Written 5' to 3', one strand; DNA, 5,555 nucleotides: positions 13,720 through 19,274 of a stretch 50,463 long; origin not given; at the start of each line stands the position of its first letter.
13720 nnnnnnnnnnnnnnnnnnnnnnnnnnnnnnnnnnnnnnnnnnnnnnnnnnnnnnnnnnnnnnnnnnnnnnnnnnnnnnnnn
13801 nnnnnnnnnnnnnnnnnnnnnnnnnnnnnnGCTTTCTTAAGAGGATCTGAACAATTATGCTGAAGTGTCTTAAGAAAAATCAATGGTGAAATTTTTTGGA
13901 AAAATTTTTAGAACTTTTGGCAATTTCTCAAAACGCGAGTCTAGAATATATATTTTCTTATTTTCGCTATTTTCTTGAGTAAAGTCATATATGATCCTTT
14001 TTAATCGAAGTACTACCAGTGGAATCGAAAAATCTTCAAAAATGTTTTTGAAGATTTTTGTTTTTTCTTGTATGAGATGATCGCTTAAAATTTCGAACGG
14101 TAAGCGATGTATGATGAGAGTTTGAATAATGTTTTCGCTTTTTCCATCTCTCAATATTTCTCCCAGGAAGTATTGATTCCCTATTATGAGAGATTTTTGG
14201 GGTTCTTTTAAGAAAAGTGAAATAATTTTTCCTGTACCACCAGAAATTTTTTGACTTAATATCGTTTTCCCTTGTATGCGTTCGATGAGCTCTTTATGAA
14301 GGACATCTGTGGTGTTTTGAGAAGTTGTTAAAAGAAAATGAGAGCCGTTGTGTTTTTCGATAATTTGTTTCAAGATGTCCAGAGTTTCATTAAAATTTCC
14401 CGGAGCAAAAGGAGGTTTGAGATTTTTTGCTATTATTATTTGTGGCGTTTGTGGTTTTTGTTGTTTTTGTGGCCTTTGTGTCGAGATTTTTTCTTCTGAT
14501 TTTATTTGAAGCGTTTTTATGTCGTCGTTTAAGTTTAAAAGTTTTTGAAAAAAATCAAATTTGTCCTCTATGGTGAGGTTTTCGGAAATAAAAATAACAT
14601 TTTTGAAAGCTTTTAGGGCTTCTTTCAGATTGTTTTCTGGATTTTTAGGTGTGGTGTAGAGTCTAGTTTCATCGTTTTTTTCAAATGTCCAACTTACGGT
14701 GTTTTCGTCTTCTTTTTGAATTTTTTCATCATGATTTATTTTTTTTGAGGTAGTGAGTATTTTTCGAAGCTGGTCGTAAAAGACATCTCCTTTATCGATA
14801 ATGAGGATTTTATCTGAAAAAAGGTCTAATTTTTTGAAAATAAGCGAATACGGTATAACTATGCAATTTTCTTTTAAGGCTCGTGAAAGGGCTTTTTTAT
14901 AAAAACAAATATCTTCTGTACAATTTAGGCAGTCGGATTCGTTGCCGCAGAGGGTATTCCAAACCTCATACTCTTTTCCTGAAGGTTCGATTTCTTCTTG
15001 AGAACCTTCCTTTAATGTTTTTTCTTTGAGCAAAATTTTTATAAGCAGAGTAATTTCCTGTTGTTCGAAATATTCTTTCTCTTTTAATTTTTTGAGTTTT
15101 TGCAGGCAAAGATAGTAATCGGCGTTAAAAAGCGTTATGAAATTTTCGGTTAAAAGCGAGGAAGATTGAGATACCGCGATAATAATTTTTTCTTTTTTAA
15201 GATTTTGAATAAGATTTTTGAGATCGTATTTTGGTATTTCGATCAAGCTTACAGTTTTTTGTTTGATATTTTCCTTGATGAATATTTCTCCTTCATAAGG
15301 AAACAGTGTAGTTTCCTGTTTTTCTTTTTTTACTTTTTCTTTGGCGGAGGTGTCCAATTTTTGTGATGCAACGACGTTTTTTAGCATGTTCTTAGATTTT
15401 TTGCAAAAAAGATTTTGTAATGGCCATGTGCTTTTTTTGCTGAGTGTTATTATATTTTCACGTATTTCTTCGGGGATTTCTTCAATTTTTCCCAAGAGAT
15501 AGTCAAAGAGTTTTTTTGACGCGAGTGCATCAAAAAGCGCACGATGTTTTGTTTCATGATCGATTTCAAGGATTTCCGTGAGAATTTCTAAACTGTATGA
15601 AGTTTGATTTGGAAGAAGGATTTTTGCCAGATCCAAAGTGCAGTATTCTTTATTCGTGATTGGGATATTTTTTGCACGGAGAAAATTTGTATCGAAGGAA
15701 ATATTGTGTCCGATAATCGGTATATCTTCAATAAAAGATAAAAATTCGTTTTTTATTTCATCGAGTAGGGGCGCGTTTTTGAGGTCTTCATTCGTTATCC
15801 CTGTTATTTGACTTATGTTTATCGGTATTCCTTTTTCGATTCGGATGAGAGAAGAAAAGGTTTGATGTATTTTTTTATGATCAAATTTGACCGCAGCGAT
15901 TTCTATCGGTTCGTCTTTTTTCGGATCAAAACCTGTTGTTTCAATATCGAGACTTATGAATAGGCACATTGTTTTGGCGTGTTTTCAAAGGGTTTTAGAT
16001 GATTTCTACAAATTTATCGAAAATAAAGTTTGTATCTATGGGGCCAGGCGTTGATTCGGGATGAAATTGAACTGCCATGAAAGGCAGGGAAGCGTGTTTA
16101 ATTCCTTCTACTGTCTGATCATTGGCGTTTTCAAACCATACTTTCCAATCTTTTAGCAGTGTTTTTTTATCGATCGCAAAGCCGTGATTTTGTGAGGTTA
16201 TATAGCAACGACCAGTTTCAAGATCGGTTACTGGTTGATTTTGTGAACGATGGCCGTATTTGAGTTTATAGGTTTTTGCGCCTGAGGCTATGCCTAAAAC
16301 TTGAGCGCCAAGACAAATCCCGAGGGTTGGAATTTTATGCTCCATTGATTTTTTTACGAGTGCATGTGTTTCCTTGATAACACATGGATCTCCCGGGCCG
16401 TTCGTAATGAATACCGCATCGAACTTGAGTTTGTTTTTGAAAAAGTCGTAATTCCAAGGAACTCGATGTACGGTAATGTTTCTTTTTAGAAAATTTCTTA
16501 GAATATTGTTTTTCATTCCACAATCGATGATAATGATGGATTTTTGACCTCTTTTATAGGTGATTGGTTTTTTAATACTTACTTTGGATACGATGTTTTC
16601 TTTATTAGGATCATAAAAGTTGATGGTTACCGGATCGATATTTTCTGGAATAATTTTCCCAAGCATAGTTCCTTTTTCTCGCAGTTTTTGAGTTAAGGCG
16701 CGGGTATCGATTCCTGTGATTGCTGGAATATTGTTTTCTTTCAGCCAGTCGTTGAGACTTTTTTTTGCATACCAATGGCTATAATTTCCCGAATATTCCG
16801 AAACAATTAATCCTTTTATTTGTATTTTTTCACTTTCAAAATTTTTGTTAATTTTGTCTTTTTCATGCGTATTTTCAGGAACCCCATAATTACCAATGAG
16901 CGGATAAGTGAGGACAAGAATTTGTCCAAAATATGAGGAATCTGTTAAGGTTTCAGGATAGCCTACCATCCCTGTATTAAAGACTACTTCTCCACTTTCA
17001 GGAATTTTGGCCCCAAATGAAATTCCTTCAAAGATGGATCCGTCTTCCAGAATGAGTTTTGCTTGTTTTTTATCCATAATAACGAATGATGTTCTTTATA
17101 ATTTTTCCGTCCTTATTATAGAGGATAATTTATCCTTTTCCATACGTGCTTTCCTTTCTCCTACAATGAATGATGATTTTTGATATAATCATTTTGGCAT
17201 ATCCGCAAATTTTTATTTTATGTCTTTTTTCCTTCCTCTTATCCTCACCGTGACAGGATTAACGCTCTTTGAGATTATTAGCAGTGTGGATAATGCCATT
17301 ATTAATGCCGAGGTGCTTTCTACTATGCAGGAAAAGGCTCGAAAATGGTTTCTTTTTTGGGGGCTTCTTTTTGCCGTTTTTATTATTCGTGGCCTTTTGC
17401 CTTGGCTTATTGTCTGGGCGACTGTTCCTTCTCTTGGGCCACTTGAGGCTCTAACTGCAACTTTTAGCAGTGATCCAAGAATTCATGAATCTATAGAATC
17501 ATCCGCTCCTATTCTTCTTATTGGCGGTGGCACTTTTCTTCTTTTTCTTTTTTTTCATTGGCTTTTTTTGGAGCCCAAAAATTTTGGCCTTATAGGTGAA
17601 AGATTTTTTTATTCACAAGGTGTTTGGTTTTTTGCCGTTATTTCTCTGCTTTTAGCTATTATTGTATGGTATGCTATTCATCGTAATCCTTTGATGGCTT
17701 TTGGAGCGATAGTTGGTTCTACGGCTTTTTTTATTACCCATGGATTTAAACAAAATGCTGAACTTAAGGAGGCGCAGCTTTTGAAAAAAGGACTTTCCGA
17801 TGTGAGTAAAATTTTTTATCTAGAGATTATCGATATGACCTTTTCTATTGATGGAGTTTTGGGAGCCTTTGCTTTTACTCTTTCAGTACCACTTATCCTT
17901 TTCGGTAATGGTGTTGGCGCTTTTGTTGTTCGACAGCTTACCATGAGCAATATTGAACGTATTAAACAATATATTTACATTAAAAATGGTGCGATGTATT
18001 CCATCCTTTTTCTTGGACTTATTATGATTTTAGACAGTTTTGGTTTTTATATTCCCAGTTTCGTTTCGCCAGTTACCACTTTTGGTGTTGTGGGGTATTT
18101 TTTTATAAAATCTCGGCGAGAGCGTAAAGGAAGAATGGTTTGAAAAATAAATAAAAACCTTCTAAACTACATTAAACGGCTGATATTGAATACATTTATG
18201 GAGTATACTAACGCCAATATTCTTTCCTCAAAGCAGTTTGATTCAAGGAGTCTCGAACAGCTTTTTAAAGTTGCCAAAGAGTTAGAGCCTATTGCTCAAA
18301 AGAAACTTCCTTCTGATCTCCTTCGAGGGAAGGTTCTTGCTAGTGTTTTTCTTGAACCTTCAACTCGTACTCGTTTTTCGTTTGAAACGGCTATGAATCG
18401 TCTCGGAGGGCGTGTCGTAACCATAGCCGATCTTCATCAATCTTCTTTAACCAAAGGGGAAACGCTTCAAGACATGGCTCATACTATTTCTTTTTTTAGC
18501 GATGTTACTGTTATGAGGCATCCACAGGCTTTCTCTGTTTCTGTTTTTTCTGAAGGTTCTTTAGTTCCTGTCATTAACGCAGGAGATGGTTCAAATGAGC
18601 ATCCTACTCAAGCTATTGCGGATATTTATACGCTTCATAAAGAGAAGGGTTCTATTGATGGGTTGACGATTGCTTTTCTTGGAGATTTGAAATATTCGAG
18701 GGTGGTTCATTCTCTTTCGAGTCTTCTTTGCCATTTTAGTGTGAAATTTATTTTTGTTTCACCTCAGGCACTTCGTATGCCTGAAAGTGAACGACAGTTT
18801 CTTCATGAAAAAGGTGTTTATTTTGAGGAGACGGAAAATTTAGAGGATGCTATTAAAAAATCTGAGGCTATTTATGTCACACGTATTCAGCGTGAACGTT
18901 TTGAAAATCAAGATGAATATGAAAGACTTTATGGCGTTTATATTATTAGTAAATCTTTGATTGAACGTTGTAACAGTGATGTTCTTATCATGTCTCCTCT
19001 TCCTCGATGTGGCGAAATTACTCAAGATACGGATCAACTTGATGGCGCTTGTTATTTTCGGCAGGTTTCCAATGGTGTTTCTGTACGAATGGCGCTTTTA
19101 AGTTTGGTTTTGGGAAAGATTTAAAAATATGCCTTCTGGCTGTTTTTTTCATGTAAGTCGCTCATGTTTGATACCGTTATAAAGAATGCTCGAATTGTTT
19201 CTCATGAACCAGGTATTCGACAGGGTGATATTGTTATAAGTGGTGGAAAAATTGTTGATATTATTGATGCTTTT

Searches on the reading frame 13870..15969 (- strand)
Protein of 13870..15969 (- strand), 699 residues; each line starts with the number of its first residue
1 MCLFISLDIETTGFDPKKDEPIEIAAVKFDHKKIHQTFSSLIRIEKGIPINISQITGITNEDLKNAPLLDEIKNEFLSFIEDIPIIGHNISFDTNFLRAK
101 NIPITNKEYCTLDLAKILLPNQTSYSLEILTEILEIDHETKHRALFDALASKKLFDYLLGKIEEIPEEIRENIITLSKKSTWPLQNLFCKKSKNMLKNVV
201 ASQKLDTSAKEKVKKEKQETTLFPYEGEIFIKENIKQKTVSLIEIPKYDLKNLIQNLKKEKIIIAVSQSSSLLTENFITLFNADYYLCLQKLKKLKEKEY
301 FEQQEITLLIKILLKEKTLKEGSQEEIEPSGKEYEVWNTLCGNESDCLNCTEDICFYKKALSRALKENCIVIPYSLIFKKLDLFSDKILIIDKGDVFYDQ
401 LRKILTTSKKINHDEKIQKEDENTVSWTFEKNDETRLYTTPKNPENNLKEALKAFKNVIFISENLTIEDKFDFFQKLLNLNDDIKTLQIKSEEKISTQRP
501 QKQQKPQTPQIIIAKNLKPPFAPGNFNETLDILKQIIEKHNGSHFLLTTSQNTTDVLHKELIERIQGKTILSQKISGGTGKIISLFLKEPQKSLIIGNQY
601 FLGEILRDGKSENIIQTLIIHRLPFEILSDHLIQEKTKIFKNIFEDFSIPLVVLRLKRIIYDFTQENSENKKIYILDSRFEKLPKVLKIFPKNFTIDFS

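Call 75: search_protein_families(library=pfam, proteins=[window:13870-15969:-], max_evalue=0.00001)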
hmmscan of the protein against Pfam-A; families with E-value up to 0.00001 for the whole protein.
window:13870-15969:- (699 aa): 1 family
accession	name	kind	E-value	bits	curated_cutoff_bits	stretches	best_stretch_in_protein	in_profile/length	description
PF00929.31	RNase_T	-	1.2e-30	107.7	24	1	6-155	2-164/164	Exonuclease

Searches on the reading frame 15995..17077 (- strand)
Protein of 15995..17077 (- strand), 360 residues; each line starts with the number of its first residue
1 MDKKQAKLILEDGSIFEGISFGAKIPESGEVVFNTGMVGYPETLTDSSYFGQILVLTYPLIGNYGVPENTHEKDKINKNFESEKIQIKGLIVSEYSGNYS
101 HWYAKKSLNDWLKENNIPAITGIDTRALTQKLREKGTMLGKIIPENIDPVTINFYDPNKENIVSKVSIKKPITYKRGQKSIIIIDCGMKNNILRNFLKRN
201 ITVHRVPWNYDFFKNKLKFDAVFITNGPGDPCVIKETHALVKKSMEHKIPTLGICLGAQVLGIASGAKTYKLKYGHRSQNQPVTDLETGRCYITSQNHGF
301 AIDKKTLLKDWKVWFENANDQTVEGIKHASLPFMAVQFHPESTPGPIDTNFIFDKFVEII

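Call 75: search_protein_families(library=pfam, proteins=[window:15995-17077:-], max_evalue=0.00001)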
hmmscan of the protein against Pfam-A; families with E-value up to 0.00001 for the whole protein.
window:15995-17077:- (360 aa): 3 families
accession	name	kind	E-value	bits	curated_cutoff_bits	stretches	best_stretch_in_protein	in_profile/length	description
PF00117.34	GATase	-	8.2e-53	179.3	22.8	1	183-358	2-189/190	Glutamine amidotransferase class-I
PF00988.28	CPSase_sm_chain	-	3.4e-52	176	27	1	8-142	1-126/126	Carbamoyl-phosphate synthase small chain, CPSase domain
PF07722.19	Peptidase_C26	-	1.4e-10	41.7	20.5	0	238-271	95-128/219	Peptidase C26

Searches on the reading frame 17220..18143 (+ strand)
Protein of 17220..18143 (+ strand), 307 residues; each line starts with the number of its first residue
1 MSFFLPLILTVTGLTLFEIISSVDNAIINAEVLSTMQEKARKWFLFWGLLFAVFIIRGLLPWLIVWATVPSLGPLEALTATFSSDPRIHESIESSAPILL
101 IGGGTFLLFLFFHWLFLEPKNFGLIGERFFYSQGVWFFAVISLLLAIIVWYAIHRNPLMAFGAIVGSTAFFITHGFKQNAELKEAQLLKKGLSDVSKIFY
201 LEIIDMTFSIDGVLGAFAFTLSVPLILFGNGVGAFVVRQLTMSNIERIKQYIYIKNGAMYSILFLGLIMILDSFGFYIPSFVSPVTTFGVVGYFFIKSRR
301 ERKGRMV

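Call 75: search_protein_families(library=pfam, proteins=[window:17220-18143:+], max_evalue=0.00001)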
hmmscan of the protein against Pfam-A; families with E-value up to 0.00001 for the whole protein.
window:17220-18143:+ (307 aa): 2 families
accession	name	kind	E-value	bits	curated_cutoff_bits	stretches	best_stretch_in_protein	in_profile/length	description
PF04332.21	DUF475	-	3.2e-42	145.8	27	1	23-299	1-287/293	Protein of unknown function (DUF475)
PF03741.22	TerC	-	1.2e-17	64.6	27.8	1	14-272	3-177/178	Integral membrane protein TerC family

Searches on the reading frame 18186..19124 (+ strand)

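Call 75: search_protein_families(library=pfam, proteins=[window:18186-19124:+], max_evalue=0.00001)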
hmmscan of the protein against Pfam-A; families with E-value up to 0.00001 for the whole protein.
window:18186-19124:+ (312 aa): 2 families
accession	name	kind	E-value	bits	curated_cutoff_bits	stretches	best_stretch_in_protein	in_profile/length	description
PF02729.26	OTCace_N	-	5.3e-43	147.1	29.9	1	11-151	2-147/148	Aspartate/ornithine carbamoyltransferase, carbamoyl-P binding domain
PF00185.30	OTCace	-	3e-27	96.1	29.4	1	158-307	1-156/157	Aspartate/ornithine carbamoyltransferase, Asp/Orn binding domain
